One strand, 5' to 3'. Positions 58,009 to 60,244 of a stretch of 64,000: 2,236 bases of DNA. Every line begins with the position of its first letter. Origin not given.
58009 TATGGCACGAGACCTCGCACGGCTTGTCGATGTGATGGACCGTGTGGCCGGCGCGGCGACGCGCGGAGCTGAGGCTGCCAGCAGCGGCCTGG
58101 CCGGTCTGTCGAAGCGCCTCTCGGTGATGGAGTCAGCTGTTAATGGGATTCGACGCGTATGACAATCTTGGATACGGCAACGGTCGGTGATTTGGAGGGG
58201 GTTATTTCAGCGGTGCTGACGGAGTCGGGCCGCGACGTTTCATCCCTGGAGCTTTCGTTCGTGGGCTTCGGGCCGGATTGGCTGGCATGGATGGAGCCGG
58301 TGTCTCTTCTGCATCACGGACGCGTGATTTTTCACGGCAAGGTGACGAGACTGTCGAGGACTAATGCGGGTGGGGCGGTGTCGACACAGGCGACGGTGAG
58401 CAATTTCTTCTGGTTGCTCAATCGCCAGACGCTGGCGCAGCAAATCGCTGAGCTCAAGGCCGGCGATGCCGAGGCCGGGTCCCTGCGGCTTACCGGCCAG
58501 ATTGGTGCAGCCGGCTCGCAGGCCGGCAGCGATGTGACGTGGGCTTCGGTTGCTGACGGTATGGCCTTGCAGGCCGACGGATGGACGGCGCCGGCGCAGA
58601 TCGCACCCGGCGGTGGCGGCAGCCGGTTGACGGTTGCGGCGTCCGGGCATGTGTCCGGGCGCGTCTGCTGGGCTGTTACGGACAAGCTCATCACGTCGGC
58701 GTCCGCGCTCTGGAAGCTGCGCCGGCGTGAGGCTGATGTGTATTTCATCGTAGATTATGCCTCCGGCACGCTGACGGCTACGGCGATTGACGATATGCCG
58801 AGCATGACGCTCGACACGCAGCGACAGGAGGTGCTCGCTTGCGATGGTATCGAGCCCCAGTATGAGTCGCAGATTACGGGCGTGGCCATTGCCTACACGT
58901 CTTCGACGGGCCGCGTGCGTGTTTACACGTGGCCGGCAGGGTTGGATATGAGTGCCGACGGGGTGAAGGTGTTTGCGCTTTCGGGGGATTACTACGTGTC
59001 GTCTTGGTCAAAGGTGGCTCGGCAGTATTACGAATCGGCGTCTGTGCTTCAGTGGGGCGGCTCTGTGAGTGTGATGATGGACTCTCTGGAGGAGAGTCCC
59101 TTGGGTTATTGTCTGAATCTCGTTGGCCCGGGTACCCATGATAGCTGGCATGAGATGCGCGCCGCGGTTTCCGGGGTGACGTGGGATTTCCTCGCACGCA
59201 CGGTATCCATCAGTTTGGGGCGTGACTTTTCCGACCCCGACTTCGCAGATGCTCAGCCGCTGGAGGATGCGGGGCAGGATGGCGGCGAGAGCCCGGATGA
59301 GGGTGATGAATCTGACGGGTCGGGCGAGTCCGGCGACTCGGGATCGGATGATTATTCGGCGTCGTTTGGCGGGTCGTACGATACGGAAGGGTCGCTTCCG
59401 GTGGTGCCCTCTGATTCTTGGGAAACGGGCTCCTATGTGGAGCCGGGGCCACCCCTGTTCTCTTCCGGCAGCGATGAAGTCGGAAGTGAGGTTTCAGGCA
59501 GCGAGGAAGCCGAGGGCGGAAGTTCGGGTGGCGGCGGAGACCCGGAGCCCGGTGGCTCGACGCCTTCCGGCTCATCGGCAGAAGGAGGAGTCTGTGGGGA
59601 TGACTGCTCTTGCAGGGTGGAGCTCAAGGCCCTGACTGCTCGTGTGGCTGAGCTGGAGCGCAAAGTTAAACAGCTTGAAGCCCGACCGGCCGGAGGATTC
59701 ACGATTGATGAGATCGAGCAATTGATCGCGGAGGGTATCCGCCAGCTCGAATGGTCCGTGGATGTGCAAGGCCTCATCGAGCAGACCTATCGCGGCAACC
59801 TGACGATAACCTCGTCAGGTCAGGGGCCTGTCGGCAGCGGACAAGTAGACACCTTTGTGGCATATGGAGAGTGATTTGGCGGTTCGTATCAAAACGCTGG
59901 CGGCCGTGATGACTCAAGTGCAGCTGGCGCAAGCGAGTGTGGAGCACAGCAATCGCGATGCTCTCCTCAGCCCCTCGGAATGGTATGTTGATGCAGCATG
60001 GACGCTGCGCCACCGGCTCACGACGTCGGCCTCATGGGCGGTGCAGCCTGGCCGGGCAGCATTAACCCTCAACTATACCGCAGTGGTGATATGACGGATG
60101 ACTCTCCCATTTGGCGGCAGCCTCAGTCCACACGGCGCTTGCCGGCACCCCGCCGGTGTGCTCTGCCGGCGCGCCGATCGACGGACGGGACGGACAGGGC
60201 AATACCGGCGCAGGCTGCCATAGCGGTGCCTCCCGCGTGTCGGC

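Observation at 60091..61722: Soluble two-domain glycosyltransferase with a sialyltransferase-like N-domain fused to a GT-A (DXD) domain, operonic with mom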

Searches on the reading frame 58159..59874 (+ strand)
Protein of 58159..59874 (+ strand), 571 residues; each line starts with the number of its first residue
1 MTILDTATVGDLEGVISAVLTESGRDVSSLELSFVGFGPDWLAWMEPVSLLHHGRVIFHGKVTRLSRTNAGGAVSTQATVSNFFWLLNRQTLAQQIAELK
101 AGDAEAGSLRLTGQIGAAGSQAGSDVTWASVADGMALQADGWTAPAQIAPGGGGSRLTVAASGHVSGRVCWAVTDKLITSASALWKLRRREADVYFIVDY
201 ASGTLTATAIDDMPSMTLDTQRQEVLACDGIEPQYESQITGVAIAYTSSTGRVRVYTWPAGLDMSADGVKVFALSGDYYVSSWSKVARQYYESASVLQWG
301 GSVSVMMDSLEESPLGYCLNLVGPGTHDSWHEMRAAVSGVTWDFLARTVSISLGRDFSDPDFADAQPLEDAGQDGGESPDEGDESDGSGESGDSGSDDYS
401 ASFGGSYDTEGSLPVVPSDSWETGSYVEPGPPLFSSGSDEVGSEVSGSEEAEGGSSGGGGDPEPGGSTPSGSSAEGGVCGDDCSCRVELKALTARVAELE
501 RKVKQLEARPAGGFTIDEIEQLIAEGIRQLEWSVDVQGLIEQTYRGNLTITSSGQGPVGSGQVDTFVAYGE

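Call 3: search_protein_families(library=pfam, proteins=[window:58159-59874:+], max_evalue=1)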
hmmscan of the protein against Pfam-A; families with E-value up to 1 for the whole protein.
window:58159-59874:+ (571 aa): 0 families

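Call 4: search_protein_families(library=phrogs, proteins=[window:58159-59874:+], max_evalue=1)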
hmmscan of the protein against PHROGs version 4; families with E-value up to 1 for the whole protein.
window:58159-59874:+ (571 aa): 1 family
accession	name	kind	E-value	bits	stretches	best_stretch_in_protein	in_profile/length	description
phrog_3956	-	unknown function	0.26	11.3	1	485-510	313-338/585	-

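Call 70: search_dna_similar(query=window:58159-59874:+, collection=phages, mode=protein, max_evalue=0.001, max_rows=15)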
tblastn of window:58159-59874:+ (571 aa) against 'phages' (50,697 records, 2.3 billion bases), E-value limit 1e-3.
No match.

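Call 85: search_protein_families(library=ncbifam, proteins=[window:58159-59874:+], max_evalue=0.01)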
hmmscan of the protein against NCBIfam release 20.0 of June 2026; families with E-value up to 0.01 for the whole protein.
window:58159-59874:+ (571 aa): 0 families

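Call 89: search_solved_structures(query=A5, max_evalue=1, show_alignments=0)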
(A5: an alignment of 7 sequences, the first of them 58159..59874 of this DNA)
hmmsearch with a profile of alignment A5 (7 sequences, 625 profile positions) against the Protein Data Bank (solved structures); distinct sequences matched with E-value up to 1: 16.
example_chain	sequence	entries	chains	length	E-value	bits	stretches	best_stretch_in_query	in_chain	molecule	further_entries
9p95_C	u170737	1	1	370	0.00019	23.5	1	484-559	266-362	Mucosal addressin cell adhesion molecule 1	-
9rgy_A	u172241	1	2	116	0.0072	18.2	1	517-583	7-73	sc-apCC3-CW-0NTT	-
6egc_A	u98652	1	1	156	0.015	17.2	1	538-582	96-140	SC_2L4HC2_23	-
9rgw_A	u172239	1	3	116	0.031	16.2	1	517-578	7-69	sc-apCC3-CW2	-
9rgv_A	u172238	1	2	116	0.061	15.2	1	517-582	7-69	sc-apCC3-CW1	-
5j0k_A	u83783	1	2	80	0.22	13.3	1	539-582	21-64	designed protein 2L4HC2_23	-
9rgx_A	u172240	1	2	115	0.27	13.1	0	517-582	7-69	sc-apCC3-ACW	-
6mcd_A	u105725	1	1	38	0.35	12.7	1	533-558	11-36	Pb(II)(GRAND Coil Ser L12CL16A)-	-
6q22_A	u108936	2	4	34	0.41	12.4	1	536-558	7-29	Coiled-coil Trimer with Glu:Aminobutyric acid:Lys Triad | peptide with Glu:Ala:Lys triad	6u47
6g18_t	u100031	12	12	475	0.44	12.4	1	377-461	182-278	Protein LTV1 homolog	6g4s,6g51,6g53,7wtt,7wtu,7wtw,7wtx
3h5g_A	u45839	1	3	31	0.52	12.1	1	536-557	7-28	COIL SER L16D-Pen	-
9rgz_A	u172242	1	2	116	0.53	12.1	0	517-584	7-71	sc-apCC3-CW-2NTT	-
1coi_A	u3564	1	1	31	0.56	12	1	536-557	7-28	COIL-VALD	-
6zu5_LM0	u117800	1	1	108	0.57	12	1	157-227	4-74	eL14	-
6ovv_A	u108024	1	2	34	0.76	11.6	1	536-558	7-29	Coiled-coil Trimer with Glu:4-pyridinylalanine:Lys Triad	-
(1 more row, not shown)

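Call 90: search_protein_families(library=phrogs, alignment_id=A5, max_evalue=1)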
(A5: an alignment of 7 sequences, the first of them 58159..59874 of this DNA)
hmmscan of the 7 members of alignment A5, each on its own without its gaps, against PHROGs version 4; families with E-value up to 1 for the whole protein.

A. member 1, window:58159-59874:+ (571 aa): 1 family
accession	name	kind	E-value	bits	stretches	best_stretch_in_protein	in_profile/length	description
phrog_3956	-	unknown function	0.26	11.3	1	485-510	313-338/585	-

B. families by the number of members that match (of 7 scanned): 17 families
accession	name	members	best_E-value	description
phrog_366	-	1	0.00043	tail fiber protein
phrog_24122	-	1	0.0081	-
phrog_1806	-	1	0.021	collagen like minor tail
phrog_77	-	1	0.033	SbcC-like subunit of palindrome specific endonuclease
phrog_18350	-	1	0.094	tail fiber protein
phrog_1658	-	1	0.098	-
phrog_38806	-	1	0.11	-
phrog_250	-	1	0.18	-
phrog_1801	-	1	0.19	tail fiber protein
phrog_3956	-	1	0.26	-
phrog_8386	-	1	0.28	-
phrog_33389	-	1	0.35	-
phrog_7222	-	1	0.36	-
phrog_1173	-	1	0.43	-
phrog_819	-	1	0.55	tail protein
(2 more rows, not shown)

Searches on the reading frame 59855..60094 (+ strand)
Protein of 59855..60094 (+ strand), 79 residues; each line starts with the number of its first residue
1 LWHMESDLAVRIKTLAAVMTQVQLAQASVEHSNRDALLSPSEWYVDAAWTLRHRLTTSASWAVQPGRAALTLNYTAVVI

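Call 3: search_protein_families(library=pfam, proteins=[window:59855-60094:+], max_evalue=1)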
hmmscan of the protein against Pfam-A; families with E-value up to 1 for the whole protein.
window:59855-60094:+ (79 aa): 0 families

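Call 4: search_protein_families(library=phrogs, proteins=[window:59855-60094:+], max_evalue=1)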
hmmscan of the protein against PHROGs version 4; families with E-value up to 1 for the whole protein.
window:59855-60094:+ (79 aa): 0 families

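Call 85: search_protein_families(library=ncbifam, proteins=[window:59864-60094:+], max_evalue=0.01)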
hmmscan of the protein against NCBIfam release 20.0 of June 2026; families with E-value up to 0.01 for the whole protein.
window:59864-60094:+ (76 aa): 0 families
